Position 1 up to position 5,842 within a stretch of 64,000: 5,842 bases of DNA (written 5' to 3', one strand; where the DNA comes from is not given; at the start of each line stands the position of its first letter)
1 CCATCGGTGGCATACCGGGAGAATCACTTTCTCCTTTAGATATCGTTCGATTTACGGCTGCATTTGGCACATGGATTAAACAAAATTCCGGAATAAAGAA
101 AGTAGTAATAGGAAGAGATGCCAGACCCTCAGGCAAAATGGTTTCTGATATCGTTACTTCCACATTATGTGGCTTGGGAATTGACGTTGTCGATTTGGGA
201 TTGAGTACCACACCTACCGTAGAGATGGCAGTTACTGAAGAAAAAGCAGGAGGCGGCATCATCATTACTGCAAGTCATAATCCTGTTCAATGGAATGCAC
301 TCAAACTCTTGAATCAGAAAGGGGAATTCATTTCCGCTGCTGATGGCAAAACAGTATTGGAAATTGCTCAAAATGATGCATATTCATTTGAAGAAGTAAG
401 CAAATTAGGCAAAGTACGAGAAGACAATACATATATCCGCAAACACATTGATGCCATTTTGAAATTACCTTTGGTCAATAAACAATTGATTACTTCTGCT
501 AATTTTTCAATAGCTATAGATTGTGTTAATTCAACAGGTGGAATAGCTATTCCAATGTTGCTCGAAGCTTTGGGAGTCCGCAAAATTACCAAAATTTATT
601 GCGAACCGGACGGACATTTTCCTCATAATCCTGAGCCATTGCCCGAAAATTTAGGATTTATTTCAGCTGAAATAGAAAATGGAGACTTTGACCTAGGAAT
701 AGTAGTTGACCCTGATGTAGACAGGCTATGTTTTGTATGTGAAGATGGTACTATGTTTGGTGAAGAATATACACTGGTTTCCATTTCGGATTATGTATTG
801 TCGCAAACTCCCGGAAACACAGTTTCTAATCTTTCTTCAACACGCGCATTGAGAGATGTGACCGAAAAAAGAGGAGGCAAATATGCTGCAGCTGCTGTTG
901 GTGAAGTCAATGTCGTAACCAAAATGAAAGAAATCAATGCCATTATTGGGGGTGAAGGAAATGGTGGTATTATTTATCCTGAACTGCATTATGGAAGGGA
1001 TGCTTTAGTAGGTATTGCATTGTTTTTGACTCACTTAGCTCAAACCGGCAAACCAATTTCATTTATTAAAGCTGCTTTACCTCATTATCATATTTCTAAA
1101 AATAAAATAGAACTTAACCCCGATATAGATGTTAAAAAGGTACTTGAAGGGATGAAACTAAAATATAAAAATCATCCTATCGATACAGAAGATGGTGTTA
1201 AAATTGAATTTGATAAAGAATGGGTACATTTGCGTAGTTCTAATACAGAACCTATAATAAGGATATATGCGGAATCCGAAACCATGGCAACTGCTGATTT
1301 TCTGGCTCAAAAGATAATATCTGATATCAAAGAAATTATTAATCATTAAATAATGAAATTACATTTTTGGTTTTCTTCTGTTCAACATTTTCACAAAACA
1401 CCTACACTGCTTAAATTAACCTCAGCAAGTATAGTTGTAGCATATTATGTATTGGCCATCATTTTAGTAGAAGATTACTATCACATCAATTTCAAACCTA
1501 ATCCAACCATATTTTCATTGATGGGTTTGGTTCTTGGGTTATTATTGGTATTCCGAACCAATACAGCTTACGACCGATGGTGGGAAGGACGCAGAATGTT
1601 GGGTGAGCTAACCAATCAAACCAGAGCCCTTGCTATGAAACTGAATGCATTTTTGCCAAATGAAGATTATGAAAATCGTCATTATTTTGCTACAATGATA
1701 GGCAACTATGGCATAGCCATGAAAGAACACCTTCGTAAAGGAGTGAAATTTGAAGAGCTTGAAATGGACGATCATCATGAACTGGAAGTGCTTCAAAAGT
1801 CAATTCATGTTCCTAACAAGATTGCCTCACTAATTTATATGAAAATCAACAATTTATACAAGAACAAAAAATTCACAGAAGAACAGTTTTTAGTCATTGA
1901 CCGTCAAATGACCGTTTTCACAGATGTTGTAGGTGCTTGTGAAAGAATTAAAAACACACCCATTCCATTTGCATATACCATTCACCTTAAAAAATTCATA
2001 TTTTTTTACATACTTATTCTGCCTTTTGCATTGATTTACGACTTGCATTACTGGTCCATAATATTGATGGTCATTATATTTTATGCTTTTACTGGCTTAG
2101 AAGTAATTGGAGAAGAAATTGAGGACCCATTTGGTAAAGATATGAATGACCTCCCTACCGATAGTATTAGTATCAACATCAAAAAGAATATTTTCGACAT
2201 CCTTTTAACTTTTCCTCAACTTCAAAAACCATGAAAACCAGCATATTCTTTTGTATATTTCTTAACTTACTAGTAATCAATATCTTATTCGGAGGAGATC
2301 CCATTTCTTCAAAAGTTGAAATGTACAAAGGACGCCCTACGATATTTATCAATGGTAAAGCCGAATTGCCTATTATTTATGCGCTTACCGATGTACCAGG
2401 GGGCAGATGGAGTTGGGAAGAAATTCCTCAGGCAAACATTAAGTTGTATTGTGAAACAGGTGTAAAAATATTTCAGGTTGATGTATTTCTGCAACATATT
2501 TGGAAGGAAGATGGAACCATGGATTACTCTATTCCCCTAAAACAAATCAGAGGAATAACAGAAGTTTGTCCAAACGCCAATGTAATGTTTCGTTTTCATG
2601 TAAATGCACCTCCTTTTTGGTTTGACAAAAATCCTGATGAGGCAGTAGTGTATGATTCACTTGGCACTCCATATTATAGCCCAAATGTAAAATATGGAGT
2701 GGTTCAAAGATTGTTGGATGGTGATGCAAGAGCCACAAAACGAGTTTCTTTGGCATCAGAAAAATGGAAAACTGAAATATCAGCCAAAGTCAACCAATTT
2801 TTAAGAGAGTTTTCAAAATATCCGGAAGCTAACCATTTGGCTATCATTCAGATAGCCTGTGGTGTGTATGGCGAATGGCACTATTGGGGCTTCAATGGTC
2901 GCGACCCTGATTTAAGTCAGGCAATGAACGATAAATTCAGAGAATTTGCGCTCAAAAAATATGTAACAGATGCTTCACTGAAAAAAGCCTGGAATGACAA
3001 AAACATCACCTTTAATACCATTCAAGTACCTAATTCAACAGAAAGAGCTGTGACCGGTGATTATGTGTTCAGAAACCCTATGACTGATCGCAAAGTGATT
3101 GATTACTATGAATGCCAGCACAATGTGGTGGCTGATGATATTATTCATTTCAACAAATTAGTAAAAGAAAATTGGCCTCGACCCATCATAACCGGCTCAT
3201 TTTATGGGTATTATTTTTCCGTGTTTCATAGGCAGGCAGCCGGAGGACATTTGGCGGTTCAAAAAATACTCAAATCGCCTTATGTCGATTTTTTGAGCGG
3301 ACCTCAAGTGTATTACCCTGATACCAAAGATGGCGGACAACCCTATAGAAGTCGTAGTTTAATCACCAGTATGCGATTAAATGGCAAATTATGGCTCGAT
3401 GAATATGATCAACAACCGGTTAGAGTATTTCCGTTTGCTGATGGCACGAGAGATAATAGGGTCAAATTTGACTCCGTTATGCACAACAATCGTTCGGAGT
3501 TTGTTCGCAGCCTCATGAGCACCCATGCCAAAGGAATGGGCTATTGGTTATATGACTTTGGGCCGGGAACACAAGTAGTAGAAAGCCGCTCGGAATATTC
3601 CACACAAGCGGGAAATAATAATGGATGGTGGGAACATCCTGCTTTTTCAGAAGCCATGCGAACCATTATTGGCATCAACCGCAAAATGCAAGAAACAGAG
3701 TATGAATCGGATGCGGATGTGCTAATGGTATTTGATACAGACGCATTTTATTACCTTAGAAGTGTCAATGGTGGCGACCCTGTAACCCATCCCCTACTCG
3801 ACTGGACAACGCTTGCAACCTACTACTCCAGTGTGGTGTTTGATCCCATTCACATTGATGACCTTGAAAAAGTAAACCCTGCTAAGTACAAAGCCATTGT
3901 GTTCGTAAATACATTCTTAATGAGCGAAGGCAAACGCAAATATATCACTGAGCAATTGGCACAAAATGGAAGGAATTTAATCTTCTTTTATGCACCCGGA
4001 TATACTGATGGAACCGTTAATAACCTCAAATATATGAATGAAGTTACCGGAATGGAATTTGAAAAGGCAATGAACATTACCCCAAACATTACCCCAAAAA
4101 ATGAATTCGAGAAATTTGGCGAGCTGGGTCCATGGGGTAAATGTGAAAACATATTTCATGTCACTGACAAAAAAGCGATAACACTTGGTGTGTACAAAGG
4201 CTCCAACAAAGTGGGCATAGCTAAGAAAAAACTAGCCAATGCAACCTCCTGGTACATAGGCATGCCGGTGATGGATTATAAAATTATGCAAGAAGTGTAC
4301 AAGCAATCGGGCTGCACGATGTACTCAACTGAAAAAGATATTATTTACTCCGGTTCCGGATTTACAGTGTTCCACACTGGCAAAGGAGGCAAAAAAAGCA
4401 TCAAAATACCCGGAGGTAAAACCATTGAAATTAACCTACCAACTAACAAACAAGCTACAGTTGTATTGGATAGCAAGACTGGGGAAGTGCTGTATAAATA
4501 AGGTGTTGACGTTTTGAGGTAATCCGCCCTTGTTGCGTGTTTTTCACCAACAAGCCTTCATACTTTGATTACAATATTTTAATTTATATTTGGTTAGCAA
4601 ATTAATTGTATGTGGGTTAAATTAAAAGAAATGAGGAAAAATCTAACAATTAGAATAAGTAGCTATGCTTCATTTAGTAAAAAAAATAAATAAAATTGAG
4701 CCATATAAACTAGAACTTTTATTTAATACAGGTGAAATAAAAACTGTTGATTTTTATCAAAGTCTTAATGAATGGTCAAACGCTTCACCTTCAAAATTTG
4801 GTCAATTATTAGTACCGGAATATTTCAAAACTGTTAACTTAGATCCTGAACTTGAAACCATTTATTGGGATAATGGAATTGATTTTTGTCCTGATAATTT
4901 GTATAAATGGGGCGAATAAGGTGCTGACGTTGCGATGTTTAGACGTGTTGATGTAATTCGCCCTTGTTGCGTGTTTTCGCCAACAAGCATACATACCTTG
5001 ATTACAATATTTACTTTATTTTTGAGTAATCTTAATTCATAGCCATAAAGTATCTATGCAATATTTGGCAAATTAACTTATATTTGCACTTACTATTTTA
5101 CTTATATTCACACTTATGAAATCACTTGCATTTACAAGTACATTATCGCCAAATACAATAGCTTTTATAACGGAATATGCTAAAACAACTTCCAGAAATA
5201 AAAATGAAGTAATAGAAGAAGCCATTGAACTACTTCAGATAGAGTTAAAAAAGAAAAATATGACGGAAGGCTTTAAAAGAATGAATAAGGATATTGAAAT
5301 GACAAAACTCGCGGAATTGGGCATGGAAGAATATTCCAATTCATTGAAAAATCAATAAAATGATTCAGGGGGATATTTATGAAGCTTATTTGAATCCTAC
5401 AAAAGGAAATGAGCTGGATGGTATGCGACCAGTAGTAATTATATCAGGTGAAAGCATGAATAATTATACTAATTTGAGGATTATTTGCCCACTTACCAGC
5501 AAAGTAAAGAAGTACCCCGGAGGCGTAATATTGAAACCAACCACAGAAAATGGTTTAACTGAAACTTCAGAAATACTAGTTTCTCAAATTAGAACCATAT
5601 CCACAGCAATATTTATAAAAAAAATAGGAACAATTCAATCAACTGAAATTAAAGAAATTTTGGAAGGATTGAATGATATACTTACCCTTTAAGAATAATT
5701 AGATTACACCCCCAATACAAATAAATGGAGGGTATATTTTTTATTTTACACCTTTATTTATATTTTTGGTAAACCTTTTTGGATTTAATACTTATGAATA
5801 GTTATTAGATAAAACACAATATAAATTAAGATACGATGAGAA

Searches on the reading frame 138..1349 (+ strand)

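Call 34: search_protein_families(library=pfam, proteins=[window:138-1349:+])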
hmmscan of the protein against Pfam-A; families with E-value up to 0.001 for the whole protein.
window:138-1349:+ (403 aa): 4 families
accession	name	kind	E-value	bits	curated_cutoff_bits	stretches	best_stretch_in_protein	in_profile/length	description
PF02879.22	PGM_PMM_II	-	1.5e-19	70.8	29.3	1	104-204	4-103/103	Phosphoglucomutase/phosphomannomutase, alpha/beta/alpha domain II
PF02880.22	PGM_PMM_III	-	5.1e-19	68.9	20.7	1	211-313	4-110/115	Phosphoglucomutase/phosphomannomutase, alpha/beta/alpha domain III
PF02878.22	PGM_PMM_I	-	1.8e-16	60.5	22.5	1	2-80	56-134/138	Phosphoglucomutase/phosphomannomutase, alpha/beta/alpha domain I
PF00408.26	PGM_PMM_IV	-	1.9e-07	31.5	23.1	1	341-393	21-65/68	Phosphoglucomutase/phosphomannomutase, C-terminal domain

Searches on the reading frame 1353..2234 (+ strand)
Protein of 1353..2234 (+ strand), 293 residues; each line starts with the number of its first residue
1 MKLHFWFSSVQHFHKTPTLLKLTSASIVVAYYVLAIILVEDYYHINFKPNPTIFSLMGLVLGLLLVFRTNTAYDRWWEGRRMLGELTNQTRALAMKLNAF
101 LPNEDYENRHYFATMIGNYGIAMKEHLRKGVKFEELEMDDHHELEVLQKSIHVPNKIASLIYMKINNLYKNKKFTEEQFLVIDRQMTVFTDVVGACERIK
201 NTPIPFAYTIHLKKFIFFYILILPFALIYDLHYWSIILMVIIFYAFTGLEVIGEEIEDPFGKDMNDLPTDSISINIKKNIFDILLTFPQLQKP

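Call 34: search_protein_families(library=pfam, proteins=[window:1353-2234:+])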
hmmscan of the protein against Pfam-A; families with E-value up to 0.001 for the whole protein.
window:1353-2234:+ (293 aa): 1 family
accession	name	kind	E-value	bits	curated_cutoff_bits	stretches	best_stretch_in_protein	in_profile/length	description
PF25539.1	Bestrophin_2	-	2.8e-74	250.7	27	1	12-280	14-286/288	Bacterial/Fungal Bestrophin protein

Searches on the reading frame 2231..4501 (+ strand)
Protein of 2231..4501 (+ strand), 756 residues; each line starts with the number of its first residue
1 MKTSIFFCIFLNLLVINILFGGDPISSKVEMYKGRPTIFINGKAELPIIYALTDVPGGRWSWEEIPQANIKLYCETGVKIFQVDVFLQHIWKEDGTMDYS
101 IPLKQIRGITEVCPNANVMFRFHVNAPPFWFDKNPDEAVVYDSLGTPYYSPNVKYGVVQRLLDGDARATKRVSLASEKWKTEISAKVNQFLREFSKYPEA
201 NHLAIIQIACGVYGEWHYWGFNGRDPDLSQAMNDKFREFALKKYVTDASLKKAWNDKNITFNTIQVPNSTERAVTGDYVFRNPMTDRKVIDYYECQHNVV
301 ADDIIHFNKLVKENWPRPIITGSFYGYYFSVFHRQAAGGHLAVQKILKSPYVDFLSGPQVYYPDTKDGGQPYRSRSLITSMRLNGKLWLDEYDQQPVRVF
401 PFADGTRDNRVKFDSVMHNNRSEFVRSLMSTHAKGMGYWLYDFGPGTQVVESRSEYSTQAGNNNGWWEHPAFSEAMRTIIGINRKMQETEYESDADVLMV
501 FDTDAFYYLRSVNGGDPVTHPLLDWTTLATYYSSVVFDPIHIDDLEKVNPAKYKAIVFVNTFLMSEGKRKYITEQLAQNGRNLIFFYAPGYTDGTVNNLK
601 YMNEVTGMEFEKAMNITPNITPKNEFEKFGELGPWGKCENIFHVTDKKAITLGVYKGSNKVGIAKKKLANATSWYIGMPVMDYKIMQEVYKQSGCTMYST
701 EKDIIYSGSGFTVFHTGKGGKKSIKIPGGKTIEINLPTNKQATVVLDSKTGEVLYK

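Call 34: search_protein_families(library=pfam, proteins=[window:2231-4501:+])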
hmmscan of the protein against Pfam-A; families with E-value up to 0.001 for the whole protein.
window:2231-4501:+ (756 aa): 1 family
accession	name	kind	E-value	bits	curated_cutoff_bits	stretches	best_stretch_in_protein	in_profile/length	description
PF08532.16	Glyco_hydro_42M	-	0.00043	20.3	25.8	1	495-691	1-198/207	Beta-galactosidase trimerisation domain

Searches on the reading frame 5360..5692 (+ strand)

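Call 34: search_protein_families(library=pfam, proteins=[window:5360-5692:+])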
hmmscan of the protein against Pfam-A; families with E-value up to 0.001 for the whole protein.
window:5360-5692:+ (110 aa): 1 family
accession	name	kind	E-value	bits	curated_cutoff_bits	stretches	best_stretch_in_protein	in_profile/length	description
PF02452.23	PemK_toxin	-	2.9e-26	92.2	23.1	1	3-108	2-109/109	PemK-like, MazF-like toxin of type II toxin-antitoxin system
